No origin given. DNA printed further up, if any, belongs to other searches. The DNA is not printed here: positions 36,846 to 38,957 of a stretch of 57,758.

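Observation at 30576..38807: Island combining a divergent TFB paralogue, prepilins, a FlaI/TadA-type ATPase with split platform, a Flp-like pilin and an intact CedB-like ATPase: candidate pilus plus DNA-transfer apparatus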

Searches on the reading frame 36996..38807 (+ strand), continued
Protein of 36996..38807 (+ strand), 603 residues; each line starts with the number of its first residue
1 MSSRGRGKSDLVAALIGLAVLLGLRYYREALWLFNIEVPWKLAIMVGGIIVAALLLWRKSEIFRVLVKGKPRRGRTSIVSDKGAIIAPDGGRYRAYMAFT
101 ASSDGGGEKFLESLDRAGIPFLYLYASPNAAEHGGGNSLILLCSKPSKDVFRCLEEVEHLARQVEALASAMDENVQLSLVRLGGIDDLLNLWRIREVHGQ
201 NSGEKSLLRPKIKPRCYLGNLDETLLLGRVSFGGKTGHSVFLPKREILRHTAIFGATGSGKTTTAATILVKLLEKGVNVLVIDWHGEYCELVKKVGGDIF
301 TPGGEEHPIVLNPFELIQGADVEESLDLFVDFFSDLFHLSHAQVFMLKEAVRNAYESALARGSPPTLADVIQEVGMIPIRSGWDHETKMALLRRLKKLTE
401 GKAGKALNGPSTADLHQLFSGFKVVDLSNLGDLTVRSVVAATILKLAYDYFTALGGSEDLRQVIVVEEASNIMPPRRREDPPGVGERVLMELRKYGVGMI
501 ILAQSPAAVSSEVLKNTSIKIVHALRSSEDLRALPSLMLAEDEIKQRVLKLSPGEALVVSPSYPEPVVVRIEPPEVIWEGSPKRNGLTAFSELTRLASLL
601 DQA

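Call 21: find_related_loci(query=A1, collection=genome_contigs, flank=10000)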
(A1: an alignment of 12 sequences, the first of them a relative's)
Query A1 (603 aa) in genome_contigs; peptide patterns used: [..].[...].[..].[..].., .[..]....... (x = any residue, [..] = any of these).
600 stretches matched a pattern (row limit reached: there are more); 14 encode a relative of the query (tblastn E <= 1e-3); 14 distinct loci.
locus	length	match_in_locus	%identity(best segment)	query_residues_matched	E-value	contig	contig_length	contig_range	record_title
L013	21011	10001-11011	31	214-566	1e-29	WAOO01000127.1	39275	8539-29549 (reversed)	MAG: Pyrolobus sp. isolate S143_113_esom k151_9225, whole genome shotgun sequence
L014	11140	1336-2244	27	299-571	4e-24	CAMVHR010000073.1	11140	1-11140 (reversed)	MAG TPA_asm: uncultured Treponema sp. isolate SRR8387716_bin.39_metaWRAP_v1.3_MAG genome assembly, contig: ERZ14209542.9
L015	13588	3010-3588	26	225-404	2e-8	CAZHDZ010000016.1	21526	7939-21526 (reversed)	MAG TPA_asm: uncultured Gammaproteobacteria bacterium isolate SRP286056_co1_222 genome assembly, contig: NODE_2862_lengt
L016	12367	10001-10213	36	236-315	1e-6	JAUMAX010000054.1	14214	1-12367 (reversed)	MAG: Porphyrobacter sp. isolate P_PORP NODE_9781_length_14214_cov_2.155888, whole genome shotgun sequence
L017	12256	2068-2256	38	228-287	1e-6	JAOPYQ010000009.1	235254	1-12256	MAG: Thermoleophilia bacterium isolate RYN_232 scaffold_1072413, whole genome shotgun sequence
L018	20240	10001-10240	36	224-315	7e-6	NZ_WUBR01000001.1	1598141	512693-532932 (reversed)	Aurantiacibacter rhizosphaerae strain GH3-10 contig1, whole genome shotgun sequence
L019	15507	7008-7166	43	242-292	9e-6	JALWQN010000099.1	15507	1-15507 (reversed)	MAG: Desulfurococcales archaeon isolate M2_metabat1_scaf2bin.068 M2_NODE_4403_length_15507_cov_2.837646, whole genome sh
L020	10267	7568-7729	39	249-296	9e-6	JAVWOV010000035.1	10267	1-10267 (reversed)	MAG: Bacilli bacterium isolate CGS3Y1-bin4 NODE_4556_length_10267_cov_6.463768, whole genome shotgun sequence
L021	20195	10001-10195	36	242-315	1e-5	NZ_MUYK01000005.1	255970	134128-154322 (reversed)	Erythrobacter colymbi strain JCM 18338 JCM18338_5, whole genome shotgun sequence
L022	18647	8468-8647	44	223-286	9e-6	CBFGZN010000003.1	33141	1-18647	MAG TPA_asm: uncultured Solirubrobacterales bacterium isolate SRR11092506_metabat2_4 genome assembly, contig: ERZ2725854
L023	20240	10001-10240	37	224-315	1e-5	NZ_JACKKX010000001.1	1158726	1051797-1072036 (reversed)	MAG: Novosphingobium sp. isolate HK-STAS-PROT-76 HK-STAS-PROT-76_1, whole genome shotgun sequence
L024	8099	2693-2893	33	243-308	2e-5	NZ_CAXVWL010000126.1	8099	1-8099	MAG: Sphingomonas sp. isolate coassembly-bin246 k141_2349817, whole genome shotgun sequence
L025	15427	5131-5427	32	203-297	5e-5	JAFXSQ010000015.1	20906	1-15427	MAG: Lachnospiraceae bacterium isolate RGIG6709 Sheep_Rumen-2__c213285, whole genome shotgun sequence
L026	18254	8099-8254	37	236-287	6e-5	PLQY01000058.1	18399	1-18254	MAG: Peptococcaceae bacterium isolate bog_1190 73.20120700_S1X.39_contig_1220, whole genome shotgun sequence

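Call 22: list_cluster_members(proteins=[P0001, P0002, P0005, P0006, P0007, P0009, P0011])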
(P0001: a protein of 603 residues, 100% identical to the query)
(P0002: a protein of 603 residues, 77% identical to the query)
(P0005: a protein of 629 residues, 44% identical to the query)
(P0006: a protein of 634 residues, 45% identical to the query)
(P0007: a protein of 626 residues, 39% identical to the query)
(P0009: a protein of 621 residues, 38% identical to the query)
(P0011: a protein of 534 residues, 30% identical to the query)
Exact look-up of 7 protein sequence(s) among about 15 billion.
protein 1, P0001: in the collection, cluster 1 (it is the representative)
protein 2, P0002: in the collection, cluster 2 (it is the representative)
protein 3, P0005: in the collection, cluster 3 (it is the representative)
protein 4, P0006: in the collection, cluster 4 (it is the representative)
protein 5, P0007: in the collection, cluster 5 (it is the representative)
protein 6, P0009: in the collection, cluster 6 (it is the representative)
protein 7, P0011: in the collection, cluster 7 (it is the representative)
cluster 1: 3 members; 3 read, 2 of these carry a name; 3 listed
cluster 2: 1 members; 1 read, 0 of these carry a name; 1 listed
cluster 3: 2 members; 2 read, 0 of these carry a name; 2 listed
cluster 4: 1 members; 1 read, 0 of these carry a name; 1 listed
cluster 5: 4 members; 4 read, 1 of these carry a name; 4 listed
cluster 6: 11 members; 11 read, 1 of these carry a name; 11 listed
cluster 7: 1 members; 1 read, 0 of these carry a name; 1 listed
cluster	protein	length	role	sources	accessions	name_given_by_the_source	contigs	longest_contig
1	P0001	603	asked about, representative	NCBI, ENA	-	-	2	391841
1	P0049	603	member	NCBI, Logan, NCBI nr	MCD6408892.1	MAG: ATP-binding protein [Candidatus Verstraetearchaeota archaeon] | ATP-binding protein [Candidatus Verstraetearchaeota archaeon]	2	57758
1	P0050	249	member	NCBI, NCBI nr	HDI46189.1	MAG TPA: hypothetical protein ENF82_00095, partial [Candidatus Methanomethylia archaeon] | hypothetical protein [Candidatus Methanomethylicia archaeon]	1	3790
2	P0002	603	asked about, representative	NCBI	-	-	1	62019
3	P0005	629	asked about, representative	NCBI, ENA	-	-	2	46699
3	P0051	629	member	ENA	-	-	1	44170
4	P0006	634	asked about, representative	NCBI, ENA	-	-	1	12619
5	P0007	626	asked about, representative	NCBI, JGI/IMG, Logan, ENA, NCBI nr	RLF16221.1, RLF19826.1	MAG: hypothetical protein DRJ66_03375 [Thermoprotei archaeon]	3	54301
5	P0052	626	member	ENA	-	-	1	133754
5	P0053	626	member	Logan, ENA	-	-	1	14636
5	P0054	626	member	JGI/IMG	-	-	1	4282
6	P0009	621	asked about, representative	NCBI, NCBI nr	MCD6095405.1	MAG: ATP-binding protein [Thermoprotei archaeon] | ATP-binding protein [Thermoprotei archaeon]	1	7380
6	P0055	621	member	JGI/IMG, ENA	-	-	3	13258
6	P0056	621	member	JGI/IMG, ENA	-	-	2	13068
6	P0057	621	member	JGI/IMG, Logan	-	-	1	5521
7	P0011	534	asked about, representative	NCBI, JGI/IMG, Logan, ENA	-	-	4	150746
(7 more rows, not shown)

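Call 40: search_protein_families(library=pfam, max_evalue=1, proteins=[L006:5563-6075:+, L006:8042-8827:+, L006:8824-9681:+, L005:8892-9692:+])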
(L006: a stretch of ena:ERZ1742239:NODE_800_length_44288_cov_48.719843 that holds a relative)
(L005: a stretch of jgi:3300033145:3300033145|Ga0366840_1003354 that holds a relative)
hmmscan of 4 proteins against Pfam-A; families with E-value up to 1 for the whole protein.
L006:5563-6075:+ (170 aa): 18 families
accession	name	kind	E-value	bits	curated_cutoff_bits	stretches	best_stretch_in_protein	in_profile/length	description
PF20379.3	DUF6674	-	0.0021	18.2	28.5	1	98-168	27-104/251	Family of unknown function (DUF6674)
PF16515.11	HIP1_clath_bdg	-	0.0099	16.7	28.8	1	86-144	38-94/99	Clathrin-binding domain of Huntingtin-interacting protein 1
PF17060.10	MPS2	-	0.012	15.2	28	1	52-133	154-236/395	Monopolar spindle protein 2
PF09177.16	STX6_10_61_N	-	0.017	16.1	29.4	1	64-131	26-93/99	Syntaxin 6/10/61, N-terminal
PF25450.1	Rab11-FIP3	-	0.034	14.9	31.9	1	90-149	33-87/125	Rab11-FIP3-like domain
PF11802.13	CENP-K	-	0.046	13.7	27.2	1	91-150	109-168/263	Centromere-associated protein K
PF11955.13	PORR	-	0.047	13.1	22.3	1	10-48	105-143/326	Plant organelle RNA recognition domain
PF21672.2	COMM_HN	-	0.084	13.8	23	1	7-45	65-103/103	COMMD2-7/10, HN domain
PF02301.23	HORMA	-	0.086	12.8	24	1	9-128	55-156/209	HORMA domain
PF25472.1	DUF7902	-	0.11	13.1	26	1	115-153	9-47/85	Domain of unknown function (DUF7902)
PF15784.10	GPS2_interact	-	0.14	13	27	1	101-140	35-74/92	G-protein pathway suppressor 2-interacting domain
PF06657.18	Cep57_MT_bd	-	0.15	13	31.3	1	99-149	14-67/77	Centrosome microtubule-binding domain of Cep57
PF01519.22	DUF16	-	0.2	12.6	40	1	85-149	33-102/104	Protein of unknown function DUF16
PF08581.15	Tup_N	-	0.21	12.4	28.7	1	89-148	14-75/77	Tup N-terminal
PF08954.16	Trimer_CC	-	0.37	10.9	27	1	98-129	17-48/52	Trimerisation motif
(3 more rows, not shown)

L006:8042-8827:+ (261 aa): 1 family
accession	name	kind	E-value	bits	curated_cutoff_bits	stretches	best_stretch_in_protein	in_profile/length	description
PF01384.25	PHO4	-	0.064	12.6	33.7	1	34-246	107-232/350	Phosphate transporter family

L006:8824-9681:+ (285 aa): 2 families
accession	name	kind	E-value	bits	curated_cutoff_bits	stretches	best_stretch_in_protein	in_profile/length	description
PF11918.13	Peptidase_S41_N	-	0.18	12.4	26.6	1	139-186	4-52/129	N-terminal domain of Peptidase_S41 in eukaryotic IRBP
PF20990.2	DUF2207_C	-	0.8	9.8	33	0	5-68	145-211/247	Predicted membrane protein (DUF2207) C-terminal domain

L005:8892-9692:+ (266 aa): 1 family
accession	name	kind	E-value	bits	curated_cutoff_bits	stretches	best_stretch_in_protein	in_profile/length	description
PF00482.28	T2SSF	-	0.045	14.1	25.2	1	57-173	5-111/125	Type II secretion system (T2SS), protein F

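Call 56: search_protein_families(library=ncbifam, max_evalue=0.001, proteins=[L013:9512-11068:+, L013:11015-11617:-, L013:8927-9448:+, L013:7393-8880:-, L013:6954-7436:-, L013:6195-6953:-, L013:11672-13375:-, L013:13233-14291:+, L013:4930-6165:-])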
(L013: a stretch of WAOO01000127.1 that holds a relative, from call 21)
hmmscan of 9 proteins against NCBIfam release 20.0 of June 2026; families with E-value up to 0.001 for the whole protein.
L013:9512-11068:+ (518 aa): 10 families
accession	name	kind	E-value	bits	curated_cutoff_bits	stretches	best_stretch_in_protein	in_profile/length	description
NF053655.1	CedD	equivalog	4.8e-67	226.8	600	1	178-502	198-522/527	DNA-translocating ATPase CedD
NF040937.1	HerA_Thermprot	equivalog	2.4e-18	65.8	800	1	172-500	113-456/487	DNA double-strand break repair helicase HerA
NF042943.1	HerA_antiphage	equivalog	2.3e-14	52.9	800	2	396-502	430-546/566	anti-phage-associated helicase HerA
NF040819.1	helicase_HerA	equivalog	5.7e-14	51.5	970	2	401-503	404-512/561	DNA double-strand break repair helicase HerA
NF041017.1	DNA_import_CedB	equivalog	3.3e-12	45.8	700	1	177-434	252-510/590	DNA import protein CedB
TIGR00929.1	VirB4_CagE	subfamily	6.6e-12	44.5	643.1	1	201-453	439-690/792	VirB4 family type IV secretion/conjugal transfer ATPase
NF033849.1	ser_rich_anae_1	subfamily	4.1e-07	27.7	650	1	401-472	1019-1103/1163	serine-rich protein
NF045975.1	VirB4_plasma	equivalog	1.9e-06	25.9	590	1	204-247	520-564/894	Mbov_0397 family ICE element conjugal transfer ATPase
TIGR03743.1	SXT_TraD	subfamily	2.6e-06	26.2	366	1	185-233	160-210/636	conjugative transfer system coupling protein TraD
NF042944.1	HerA_antiphage_2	equivalog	2e-05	23.6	850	0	198-242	135-188/576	anti-phage-associated helicase HerA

L013:11015-11617:- (200 aa): 3 families
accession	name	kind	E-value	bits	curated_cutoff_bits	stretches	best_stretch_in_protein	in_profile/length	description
NF003012.0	PRK03839.1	equivalog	3.3e-21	76.1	152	1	5-178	3-165/180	putative kinase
NF006746.0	PRK09270.1-5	subfamily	0.00067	18.6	250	0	3-29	22-48/210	nucleoside/nucleotide kinase family protein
NF006743.0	PRK09270.1-2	equivalog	0.00088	18.4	227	0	4-27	30-53/217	nucleoside/nucleotide kinase family protein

L013:8927-9448:+ (173 aa): 1 family
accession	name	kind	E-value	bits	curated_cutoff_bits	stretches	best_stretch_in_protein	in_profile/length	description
NF011549.0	PRK14980.1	equivalog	0.00017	21.6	167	1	52-155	11-105/127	DNA-directed RNA polymerase subunit G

L013:7393-8880:- (495 aa): 6 families
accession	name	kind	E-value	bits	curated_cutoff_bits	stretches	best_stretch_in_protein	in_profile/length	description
TIGR00432.2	arcsn_tRNA_tgt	equivalog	2.1e-154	514.2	350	1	4-423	37-440/441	tRNA guanosine(15) transglycosylase TgtA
TIGR00449.1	tgt_general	superfamily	1.5e-64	218.2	47.6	1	9-303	42-364/367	tRNA-guanine transglycosylase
NF040592.1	tRNA_mod_ArcS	equivalog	2.6e-40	138.6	440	1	168-458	111-393/575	archaeosine synthase subunit alpha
TIGR00430.1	Q_tRNA_tgt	equivalog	8.1e-26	90.8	306.75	1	64-296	118-358/368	tRNA guanosine(34) transglycosylase Tgt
NF053620.1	ArchsnAlpArcSThp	equivalog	2.3e-14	52.7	600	1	270-455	152-337/515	archaeosine synthase subunit alpha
NF041059.1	DpdA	equivalog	0.00022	20.2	200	0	36-219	75-263/406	tRNA-guanine transglycosylase DpdA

L013:6954-7436:- (160 aa): 3 families
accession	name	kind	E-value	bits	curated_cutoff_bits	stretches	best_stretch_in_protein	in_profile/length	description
NF040592.1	tRNA_mod_ArcS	equivalog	8.2e-12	44.5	440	1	7-157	436-574/575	archaeosine synthase subunit alpha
NF010368.0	PRK13795.1-3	equivalog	1.5e-07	30.1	588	1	6-157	44-201/635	hypothetical protein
TIGR00451.1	unchar_dom_2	domain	0.00025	21.2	27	1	103-157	48-103/107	uncharacterized domain 2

L013:6195-6953:- (252 aa): 2 families
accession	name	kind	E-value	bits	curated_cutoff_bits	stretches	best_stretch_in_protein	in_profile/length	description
TIGR00161.1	TIGR00161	hypoth_equivalog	6.8e-21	75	199.25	2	29-99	19-87/239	proteasome assembly chaperone family protein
TIGR00162.1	TIGR00162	hypoth_equivalog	7.5e-09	35.3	200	1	11-239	5-243/260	proteasome assembly chaperone family protein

L013:11672-13375:- (567 aa): 18 families
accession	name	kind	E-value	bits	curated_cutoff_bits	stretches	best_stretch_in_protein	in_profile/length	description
NF041083.2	thermosome_beta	equivalog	8.5e-256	849.9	400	1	13-546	1-519/520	thermosome subunit beta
TIGR02339.1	thermosome_arch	subfamily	3.9e-236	784.8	671.1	1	14-546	1-520/521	thermosome subunit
NF041082.2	thermosome_alpha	equivalog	4.5e-234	778.1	450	1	14-546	2-518/519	thermosome subunit alpha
TIGR02344.1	chap_CCT_gamma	equivalog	4.7e-146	487.4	553.45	1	14-549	1-525/526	T-complex protein 1 subunit gamma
TIGR02343.1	chap_CCT_epsi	equivalog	1.3e-145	486.1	710.5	1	12-545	8-530/532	T-complex protein 1 subunit epsilon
TIGR02345.1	chap_CCT_eta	equivalog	6e-142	473.6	669.2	1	14-547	3-521/523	T-complex protein 1 subunit eta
TIGR02340.1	chap_CCT_alpha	equivalog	9.6e-138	460.2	800.2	1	22-552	5-535/536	T-complex protein 1 subunit alpha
TIGR02342.1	chap_CCT_delta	equivalog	1.2e-135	453.1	695.35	1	32-546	12-516/517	T-complex protein 1 subunit delta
TIGR02347.1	chap_CCT_zeta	equivalog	6.3e-131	437.5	587.15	1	24-550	11-529/531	T-complex protein 1 subunit zeta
TIGR02346.1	chap_CCT_theta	equivalog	2.2e-107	359.7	455.9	1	17-546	5-519/531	T-complex protein 1 subunit theta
TIGR02341.1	chap_CCT_beta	equivalog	1e-106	357.7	522.15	1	18-549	3-517/519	T-complex protein 1 subunit beta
NF009487.0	PRK12849.1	subfamily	7.3e-39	133.4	352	2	405-562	388-538/543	chaperonin GroEL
NF000592.1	PRK00013.1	subfamily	9.7e-32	110.1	397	2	26-172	6-155/524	chaperonin GroEL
TIGR02348.1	GroEL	equivalog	3.7e-30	104.9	582.1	2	27-171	7-153/526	chaperonin GroEL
NF009488.0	PRK12850.1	subfamily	3.1e-28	98.6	475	2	28-171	10-155/544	chaperonin GroEL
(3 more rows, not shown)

L013:13233-14291:+ (352 aa): 0 families

L013:4930-6165:- (411 aa): 1 family
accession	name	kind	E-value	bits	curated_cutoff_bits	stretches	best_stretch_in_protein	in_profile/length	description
NF041387.1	DNArepr_NreA_Halo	equivalog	1.7e-60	205.2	700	1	30-393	34-403/417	DNA repair protein NreA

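Call 69: predict_structure(alignment_id=A1)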
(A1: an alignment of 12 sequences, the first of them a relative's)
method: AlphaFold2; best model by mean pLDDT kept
length: 603 residues; sequences in the alignment: 12
mean_pLDDT: 74.5   pTM: 0.60
mean pLDDT of the five models: 74.5, 74.3, 72.3, 71.6, 68.7
residues with pLDDT >= 90: 181; 70-90: 205; 50-70: 133; < 50: 84
segments of 3 or more residues with pLDDT < 50: 1-8, 60-77, 129-135, 190-219, 580-595
pLDDT, mean of each block of 10 residues (from residue 1): 40 66 64 55 63 57 35 42 66 77 61 66 57 53 77 82 83 69 54 35 30 36 82 67 92 90 93 94 93 91 90 80 83 90 92 89 89 90 87 91 89 87 94 92 92 87 95 86 89 94 93 91 84 68 67 85 78 73 35 49 48
secondary structure, 60 per line:
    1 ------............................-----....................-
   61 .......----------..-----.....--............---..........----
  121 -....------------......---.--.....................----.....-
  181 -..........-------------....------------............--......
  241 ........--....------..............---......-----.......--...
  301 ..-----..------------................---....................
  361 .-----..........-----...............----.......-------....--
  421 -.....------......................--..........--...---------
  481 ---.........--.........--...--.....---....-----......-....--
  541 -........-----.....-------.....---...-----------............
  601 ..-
elements in order: H7-34 H40-59 H61-67 E85-89 E92-103 H107-116 E122-125 E138-143 H150-170 E175-179 H182-191 H205-208 E224-232 E235-243 H244-248 E251-254 H261-274 E278-283 H289-295 E298-302 H322-337 H341-361 H367-376 H382-396 H401-407 H415-418 E422-426 H433-454 E457-466 H484-492 E495-503 H511-515 E519-522 H528-533 H535-538 H542-549 E555-559 E567-571 H589-602

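Call 71: search_protein_families(library=pfam, max_evalue=10, proteins=[L009:8512-9189:+, L009:9186-9785:+, L011:8499-9194:+, L011:9195-9767:+, L005:8041-8838:+, L003:8976-9734:+])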
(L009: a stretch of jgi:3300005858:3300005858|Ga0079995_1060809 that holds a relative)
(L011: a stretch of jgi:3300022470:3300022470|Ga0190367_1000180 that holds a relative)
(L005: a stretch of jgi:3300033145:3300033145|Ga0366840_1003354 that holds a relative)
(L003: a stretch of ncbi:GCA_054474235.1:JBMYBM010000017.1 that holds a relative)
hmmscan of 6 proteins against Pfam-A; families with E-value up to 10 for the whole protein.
L009:8512-9189:+ (225 aa): 1 family
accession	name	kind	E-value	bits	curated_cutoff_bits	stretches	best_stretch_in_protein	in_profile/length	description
PF00482.28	T2SSF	-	0.054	13.9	25.2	1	79-122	13-57/125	Type II secretion system (T2SS), protein F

L009:9186-9785:+ (199 aa): 1 family
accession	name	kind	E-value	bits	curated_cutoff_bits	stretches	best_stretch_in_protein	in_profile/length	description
PF11026.13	DUF2721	-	0.078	13.3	28.3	1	100-163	54-116/129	Protein of unknown function (DUF2721)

L011:8499-9194:+ (231 aa): 0 families

L011:9195-9767:+ (190 aa): 2 families
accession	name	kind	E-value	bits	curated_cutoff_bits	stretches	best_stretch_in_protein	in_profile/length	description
PF13411.12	MerR_1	-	0.019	15.5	21.6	1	53-77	44-68/69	MerR HTH family regulatory protein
PF00482.28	T2SSF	-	0.089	13.2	25.2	1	10-49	3-43/125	Type II secretion system (T2SS), protein F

L005:8041-8838:+ (265 aa): 2 families
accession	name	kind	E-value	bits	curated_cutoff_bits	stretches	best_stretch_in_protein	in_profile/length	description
PF01886.21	DUF61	-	0.17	12.4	27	0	101-147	6-52/127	Protein of unknown function DUF61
PF13749.12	HATPase_c_4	-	0.21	12.1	26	1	148-207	23-74/89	Putative ATP-dependent DNA helicase recG C-terminal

L003:8976-9734:+ (252 aa): 3 families
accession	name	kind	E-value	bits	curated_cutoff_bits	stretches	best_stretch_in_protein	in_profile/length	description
PF14163.11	SieB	-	0.014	15.4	26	1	98-130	64-96/147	Super-infection exclusion protein B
PF03727.22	Hexokinase_2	-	0.11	12.3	24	1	72-147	105-181/242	Hexokinase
PF16074.10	PilW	-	0.18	12.3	26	1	142-174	55-85/124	Type IV Pilus-assembly protein W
